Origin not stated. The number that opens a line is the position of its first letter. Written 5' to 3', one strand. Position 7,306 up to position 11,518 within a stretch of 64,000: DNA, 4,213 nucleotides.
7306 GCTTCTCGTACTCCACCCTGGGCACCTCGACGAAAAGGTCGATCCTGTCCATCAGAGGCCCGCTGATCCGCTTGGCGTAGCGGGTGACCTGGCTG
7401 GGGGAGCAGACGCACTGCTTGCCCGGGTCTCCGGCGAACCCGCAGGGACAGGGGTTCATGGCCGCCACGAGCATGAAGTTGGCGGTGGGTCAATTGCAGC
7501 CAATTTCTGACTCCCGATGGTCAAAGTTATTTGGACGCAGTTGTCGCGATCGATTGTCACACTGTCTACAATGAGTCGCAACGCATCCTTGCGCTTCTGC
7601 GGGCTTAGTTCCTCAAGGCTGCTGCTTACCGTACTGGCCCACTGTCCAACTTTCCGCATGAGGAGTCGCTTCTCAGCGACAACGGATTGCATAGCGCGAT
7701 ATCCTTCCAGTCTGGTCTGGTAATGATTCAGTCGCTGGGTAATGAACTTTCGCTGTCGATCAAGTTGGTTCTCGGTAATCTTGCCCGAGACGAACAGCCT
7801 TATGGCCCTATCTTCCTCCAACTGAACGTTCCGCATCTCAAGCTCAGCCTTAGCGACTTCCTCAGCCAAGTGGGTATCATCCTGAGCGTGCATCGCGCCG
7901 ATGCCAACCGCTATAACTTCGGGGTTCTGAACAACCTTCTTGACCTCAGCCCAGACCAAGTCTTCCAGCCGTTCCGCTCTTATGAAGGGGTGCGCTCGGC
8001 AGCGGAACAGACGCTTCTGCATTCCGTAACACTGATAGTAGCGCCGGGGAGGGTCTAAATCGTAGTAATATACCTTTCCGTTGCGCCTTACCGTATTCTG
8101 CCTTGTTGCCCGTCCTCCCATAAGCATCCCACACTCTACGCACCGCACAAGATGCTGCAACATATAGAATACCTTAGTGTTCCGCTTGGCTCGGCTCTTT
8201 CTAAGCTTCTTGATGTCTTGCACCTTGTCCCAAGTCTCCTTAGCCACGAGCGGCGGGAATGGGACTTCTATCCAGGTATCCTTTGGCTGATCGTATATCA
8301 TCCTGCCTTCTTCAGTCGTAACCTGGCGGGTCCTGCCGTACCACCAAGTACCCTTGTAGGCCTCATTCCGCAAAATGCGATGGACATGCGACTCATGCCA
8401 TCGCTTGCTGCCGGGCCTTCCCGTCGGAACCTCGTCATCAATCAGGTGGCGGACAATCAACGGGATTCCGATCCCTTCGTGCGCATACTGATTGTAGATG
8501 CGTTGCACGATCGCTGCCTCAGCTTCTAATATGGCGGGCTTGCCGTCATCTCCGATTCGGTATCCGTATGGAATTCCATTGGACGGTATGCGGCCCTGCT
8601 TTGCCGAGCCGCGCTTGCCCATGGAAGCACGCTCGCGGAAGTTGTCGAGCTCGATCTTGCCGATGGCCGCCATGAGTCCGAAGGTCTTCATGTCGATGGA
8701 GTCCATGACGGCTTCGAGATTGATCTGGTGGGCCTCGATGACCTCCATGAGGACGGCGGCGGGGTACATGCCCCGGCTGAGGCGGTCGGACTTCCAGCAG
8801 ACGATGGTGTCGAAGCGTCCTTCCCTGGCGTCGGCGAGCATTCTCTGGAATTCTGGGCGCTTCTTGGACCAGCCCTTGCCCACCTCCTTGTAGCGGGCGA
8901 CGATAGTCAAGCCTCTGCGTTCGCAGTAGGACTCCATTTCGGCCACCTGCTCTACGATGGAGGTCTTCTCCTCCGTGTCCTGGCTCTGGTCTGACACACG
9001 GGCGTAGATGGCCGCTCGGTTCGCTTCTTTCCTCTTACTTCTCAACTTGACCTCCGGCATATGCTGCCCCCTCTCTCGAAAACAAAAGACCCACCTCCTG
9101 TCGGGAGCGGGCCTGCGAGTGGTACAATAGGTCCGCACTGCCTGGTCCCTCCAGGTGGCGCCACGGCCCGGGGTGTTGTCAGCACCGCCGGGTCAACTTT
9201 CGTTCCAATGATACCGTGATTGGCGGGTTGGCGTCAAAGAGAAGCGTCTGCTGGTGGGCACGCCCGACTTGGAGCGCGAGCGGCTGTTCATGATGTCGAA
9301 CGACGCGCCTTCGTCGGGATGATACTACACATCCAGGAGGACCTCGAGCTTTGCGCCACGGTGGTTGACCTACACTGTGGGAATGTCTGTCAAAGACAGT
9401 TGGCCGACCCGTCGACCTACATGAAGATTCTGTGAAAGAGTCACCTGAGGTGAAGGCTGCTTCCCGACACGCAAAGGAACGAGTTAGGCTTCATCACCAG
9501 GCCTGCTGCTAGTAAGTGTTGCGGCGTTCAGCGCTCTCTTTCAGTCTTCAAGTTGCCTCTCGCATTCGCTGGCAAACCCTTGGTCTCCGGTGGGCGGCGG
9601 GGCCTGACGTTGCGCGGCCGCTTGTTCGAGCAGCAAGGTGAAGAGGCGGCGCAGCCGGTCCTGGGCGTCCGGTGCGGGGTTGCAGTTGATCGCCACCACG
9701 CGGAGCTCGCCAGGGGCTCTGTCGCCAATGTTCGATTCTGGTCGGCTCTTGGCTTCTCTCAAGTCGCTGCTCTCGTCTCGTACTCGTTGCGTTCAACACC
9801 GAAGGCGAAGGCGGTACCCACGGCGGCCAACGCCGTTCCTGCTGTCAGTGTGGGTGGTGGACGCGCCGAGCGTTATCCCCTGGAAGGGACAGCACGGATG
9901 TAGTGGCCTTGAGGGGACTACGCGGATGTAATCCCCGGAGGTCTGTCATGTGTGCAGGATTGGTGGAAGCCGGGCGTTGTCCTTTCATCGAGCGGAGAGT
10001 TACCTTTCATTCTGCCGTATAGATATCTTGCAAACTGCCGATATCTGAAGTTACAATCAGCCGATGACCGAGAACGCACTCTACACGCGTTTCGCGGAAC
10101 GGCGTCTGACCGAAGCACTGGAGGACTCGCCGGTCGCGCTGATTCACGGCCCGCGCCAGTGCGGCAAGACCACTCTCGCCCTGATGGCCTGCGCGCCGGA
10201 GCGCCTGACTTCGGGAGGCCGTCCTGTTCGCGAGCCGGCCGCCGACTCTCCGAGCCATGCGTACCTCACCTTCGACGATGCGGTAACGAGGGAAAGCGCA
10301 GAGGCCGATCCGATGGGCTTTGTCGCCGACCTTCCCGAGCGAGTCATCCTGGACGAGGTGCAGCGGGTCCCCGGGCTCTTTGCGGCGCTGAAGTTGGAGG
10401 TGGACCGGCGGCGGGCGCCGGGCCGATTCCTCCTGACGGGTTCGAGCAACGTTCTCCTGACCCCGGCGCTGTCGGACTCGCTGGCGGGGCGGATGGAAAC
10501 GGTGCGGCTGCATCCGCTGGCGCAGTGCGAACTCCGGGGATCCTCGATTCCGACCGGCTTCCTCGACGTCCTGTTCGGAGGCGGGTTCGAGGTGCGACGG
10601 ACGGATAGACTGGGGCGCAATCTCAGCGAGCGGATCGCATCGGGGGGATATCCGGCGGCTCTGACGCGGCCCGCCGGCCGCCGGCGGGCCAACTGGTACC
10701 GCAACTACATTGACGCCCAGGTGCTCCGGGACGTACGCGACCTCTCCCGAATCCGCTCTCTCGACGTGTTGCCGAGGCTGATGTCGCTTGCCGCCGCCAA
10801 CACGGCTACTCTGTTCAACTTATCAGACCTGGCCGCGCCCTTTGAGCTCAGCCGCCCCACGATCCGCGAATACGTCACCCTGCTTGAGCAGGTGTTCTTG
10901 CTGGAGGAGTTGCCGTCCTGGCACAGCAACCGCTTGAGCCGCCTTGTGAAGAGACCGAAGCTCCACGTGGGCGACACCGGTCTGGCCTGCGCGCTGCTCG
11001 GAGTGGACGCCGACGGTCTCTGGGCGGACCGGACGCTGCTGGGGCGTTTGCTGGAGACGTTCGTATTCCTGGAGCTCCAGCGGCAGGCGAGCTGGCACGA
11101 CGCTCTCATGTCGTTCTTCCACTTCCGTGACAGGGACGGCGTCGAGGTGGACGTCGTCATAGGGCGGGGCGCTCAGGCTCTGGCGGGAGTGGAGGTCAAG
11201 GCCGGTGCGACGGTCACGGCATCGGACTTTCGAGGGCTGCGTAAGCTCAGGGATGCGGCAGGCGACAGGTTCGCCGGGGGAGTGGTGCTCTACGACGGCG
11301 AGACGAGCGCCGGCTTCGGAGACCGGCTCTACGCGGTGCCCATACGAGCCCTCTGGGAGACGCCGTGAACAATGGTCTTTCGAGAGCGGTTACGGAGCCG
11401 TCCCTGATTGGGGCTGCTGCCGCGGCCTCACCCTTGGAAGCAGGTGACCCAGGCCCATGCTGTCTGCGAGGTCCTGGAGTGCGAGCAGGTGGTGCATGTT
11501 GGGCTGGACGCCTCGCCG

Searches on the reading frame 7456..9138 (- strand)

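Call 58: search_protein_families(library=pfam, proteins=[window:7456-9138:-], max_evalue=0.0001)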
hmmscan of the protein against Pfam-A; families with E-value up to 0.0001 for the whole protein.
window:7456-9138:- (560 aa): 3 families
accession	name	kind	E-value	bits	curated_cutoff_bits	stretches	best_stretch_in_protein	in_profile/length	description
PF00239.26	Resolvase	-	1.8e-24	86.9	23.3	1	42-183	1-144/145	Resolvase, N terminal domain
PF07508.19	Recombinase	-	8.4e-20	71.4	21.1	1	205-311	1-100/102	Recombinase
PF13408.12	Zn_ribbon_recom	-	7.6e-10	39.5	25.3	1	326-400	1-58/58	Recombinase zinc beta ribbon domain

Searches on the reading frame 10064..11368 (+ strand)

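Call 58: search_protein_families(library=pfam, proteins=[window:10064-11368:+], max_evalue=0.0001)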
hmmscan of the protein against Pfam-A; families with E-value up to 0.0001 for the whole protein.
window:10064-11368:+ (434 aa): 2 families
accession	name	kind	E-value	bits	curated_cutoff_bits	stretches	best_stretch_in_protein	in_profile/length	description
PF13635.12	DUF4143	-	3e-43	147.8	28.1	1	222-381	2-160/160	Domain of unknown function (DUF4143)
PF13173.12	AAA_14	-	1e-23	84.1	27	1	23-156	3-127/129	AAA domain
